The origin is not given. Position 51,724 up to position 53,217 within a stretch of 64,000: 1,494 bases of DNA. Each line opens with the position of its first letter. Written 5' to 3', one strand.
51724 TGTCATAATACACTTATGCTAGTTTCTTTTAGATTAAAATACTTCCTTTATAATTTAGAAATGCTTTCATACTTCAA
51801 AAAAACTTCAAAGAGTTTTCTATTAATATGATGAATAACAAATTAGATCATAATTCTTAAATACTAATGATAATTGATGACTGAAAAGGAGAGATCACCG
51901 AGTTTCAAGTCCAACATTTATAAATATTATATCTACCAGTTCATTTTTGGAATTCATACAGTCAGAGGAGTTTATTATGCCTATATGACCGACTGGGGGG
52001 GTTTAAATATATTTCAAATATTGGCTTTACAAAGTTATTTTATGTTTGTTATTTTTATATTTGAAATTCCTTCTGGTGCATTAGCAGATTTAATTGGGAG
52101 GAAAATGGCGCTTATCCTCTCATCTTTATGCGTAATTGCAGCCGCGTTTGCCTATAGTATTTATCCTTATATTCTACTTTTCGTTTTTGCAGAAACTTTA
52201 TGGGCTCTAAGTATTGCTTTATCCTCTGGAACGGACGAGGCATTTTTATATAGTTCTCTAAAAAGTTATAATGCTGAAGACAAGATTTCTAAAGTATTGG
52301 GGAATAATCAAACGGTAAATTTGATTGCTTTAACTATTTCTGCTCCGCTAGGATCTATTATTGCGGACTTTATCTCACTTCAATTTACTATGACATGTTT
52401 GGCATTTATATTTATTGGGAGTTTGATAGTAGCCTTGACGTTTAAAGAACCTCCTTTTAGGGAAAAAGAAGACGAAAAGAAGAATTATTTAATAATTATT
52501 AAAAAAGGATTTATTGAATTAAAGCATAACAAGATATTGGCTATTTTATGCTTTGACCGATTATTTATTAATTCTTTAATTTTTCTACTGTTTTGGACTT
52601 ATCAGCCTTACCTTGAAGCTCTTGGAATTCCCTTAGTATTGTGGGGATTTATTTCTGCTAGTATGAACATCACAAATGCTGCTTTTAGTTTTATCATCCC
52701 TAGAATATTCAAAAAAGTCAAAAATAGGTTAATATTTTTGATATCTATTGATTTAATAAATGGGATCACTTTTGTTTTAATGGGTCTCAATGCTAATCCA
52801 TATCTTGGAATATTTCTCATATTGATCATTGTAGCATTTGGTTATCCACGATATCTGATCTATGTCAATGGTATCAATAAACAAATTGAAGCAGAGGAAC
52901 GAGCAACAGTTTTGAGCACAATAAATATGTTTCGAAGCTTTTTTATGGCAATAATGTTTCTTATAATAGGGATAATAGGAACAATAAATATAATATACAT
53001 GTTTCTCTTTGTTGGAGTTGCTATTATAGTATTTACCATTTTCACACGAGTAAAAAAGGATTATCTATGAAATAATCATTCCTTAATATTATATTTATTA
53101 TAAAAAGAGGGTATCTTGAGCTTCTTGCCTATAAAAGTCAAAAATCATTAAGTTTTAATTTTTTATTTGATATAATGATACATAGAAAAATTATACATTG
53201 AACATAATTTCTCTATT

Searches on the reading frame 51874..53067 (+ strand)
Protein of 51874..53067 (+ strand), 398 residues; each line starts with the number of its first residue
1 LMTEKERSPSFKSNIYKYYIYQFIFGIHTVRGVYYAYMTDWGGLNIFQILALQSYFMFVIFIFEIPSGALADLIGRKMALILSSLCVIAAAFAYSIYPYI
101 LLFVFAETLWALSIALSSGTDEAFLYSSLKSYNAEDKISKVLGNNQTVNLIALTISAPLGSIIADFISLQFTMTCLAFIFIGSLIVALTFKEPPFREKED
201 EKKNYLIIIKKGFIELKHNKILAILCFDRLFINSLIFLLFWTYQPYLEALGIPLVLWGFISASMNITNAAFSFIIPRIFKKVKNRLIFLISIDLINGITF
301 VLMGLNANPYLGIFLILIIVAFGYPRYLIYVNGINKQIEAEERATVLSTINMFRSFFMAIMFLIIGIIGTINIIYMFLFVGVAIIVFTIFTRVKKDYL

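Call 69: search_protein_families(library=pfam, proteins=[window:51874-53067:+], max_evalue=0.00001)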
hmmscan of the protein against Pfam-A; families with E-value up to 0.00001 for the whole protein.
window:51874-53067:+ (398 aa): 1 family
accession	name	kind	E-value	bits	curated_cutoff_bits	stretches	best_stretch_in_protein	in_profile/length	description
PF07690.21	MFS_1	-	2.3e-19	70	33.4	1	43-360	28-345/347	Major Facilitator Superfamily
